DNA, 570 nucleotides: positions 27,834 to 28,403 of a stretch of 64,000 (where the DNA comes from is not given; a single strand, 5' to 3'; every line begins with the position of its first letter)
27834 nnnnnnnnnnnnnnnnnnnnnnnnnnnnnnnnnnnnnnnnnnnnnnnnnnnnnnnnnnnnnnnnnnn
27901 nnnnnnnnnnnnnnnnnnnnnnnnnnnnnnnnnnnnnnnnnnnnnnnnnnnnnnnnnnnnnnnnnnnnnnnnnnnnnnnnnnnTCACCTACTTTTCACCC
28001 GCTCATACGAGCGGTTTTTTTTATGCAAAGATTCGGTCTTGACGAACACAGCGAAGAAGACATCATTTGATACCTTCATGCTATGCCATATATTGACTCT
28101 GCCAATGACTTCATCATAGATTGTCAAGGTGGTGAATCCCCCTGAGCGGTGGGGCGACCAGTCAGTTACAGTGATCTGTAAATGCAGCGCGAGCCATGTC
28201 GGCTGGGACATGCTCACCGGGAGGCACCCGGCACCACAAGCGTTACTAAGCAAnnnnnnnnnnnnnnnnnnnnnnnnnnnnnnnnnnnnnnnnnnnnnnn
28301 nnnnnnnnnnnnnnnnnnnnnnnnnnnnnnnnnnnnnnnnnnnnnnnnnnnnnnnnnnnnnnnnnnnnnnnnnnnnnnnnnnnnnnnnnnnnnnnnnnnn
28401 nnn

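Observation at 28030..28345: Promoter-to-terminator unit with no ORF: candidate ~210-nt phage sRNA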

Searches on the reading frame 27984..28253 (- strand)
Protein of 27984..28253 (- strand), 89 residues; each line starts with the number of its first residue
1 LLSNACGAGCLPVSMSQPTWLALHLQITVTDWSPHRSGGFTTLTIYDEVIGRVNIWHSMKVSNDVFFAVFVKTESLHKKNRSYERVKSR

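Call 58: search_protein_families(library=pfam, proteins=[window:27984-28253:-], max_evalue=0.01)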
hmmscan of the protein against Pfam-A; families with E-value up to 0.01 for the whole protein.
window:27984-28253:- (89 aa): 0 families
